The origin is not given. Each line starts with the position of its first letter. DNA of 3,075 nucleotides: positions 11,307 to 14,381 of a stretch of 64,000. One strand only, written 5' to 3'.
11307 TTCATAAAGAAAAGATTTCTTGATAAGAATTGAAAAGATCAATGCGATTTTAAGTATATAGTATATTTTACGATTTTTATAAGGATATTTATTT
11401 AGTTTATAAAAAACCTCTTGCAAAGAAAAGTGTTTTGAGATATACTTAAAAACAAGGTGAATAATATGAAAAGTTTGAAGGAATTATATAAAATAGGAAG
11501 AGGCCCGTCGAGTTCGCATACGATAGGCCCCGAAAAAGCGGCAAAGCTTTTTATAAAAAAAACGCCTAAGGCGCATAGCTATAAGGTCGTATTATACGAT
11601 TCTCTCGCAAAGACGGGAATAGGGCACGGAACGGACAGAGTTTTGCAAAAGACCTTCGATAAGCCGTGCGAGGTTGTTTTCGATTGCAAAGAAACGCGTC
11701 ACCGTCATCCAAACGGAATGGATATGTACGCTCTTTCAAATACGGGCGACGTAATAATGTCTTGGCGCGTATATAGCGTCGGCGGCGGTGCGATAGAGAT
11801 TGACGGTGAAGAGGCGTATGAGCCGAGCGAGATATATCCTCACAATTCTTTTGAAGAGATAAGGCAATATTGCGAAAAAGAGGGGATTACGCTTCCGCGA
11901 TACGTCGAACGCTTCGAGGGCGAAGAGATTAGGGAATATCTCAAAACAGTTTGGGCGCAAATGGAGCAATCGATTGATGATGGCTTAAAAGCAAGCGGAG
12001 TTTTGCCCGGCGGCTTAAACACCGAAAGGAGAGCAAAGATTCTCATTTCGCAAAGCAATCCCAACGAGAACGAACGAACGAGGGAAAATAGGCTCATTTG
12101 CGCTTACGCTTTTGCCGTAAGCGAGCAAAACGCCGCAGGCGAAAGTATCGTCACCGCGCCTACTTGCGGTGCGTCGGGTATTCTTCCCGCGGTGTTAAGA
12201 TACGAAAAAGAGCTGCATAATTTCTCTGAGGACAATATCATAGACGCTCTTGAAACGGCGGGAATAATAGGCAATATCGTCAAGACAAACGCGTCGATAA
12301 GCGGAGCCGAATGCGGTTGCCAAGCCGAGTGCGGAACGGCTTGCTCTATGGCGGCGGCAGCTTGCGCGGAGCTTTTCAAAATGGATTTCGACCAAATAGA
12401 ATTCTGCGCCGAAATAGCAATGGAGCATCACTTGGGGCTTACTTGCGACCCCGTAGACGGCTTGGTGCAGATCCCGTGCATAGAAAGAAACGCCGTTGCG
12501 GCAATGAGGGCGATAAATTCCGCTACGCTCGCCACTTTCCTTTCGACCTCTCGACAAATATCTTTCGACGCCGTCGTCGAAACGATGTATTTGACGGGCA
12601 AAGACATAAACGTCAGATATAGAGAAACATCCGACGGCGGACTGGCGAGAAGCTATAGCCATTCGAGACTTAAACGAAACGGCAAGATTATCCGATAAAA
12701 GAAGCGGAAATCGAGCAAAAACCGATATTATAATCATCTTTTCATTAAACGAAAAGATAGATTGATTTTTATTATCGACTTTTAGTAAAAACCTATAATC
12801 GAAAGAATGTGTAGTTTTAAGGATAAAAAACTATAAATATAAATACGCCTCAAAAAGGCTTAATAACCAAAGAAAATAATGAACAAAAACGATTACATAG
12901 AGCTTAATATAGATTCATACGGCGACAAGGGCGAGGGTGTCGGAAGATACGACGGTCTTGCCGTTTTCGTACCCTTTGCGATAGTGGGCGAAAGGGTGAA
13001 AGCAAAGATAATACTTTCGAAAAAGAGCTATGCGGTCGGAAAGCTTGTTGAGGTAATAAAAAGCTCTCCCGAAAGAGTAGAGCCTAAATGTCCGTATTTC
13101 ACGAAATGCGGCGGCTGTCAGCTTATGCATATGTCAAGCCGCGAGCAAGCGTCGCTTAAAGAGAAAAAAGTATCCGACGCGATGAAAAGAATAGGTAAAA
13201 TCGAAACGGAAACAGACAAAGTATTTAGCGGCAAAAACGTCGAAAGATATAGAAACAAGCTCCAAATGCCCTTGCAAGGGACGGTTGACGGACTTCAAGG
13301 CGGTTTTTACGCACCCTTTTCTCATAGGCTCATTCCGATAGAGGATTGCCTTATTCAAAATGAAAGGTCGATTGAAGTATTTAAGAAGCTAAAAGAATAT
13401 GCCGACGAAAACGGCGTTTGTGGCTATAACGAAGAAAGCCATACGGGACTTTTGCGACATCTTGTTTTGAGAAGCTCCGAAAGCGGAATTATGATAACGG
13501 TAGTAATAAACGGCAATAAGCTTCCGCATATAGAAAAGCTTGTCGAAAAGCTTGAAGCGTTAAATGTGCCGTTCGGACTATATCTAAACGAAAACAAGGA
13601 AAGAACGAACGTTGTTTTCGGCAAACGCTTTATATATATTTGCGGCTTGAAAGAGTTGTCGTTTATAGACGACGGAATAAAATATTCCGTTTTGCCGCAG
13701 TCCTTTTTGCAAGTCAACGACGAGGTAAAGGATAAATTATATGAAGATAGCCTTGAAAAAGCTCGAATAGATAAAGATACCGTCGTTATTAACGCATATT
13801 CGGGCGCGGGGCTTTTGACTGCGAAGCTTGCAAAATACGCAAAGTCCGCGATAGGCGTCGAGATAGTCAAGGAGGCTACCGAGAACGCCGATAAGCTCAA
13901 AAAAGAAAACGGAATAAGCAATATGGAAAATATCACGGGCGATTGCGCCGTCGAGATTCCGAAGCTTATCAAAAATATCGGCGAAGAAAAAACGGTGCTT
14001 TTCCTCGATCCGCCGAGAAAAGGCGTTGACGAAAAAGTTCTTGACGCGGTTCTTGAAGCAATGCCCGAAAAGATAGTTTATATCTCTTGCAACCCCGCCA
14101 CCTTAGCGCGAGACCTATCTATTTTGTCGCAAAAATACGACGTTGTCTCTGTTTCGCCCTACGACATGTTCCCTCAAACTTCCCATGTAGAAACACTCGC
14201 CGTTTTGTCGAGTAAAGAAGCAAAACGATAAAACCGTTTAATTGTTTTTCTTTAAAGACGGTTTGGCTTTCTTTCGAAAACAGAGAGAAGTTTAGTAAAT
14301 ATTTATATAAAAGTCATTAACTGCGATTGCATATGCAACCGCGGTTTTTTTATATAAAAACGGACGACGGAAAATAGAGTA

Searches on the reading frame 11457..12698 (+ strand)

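Call 51: search_protein_families(library=pfam, proteins=[window:11457-12698:+], max_evalue=0.00001)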
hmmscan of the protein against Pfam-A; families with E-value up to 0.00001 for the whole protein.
window:11457-12698:+ (413 aa): 2 families
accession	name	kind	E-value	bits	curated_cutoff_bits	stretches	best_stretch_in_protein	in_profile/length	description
PF03313.21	SDH_alpha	-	8.2e-75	252.3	26.4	1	154-397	22-260/260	Serine dehydratase alpha chain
PF03315.21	SDH_beta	-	1.1e-24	88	26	2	6-61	1-62/155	Serine dehydratase beta chain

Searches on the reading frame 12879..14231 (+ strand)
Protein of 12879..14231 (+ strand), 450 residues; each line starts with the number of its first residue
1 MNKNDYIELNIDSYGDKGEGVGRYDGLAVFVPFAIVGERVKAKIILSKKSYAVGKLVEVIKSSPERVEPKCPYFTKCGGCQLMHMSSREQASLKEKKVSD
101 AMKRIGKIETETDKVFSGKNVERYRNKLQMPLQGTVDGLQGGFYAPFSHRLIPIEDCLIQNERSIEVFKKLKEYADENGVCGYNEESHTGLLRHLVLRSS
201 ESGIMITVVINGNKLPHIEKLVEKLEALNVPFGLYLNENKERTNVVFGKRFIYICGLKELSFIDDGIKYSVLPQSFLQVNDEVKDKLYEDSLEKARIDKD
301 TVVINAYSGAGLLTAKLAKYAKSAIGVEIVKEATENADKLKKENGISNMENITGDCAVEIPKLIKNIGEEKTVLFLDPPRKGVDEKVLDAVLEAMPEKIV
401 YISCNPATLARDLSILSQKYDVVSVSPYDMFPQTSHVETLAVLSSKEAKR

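Call 51: search_protein_families(library=pfam, proteins=[window:12879-14231:+], max_evalue=0.00001)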
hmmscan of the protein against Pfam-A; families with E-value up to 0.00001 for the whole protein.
window:12879-14231:+ (450 aa): 2 families
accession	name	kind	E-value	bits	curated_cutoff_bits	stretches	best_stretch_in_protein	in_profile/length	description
PF05958.17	tRNA_U5-meth_tr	-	2.1e-23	83.4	23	1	97-444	9-355/357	tRNA (Uracil-5-)-methyltransferase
PF01938.26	TRAM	-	2.5e-08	34.1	21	1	6-57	7-61/61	TRAM domain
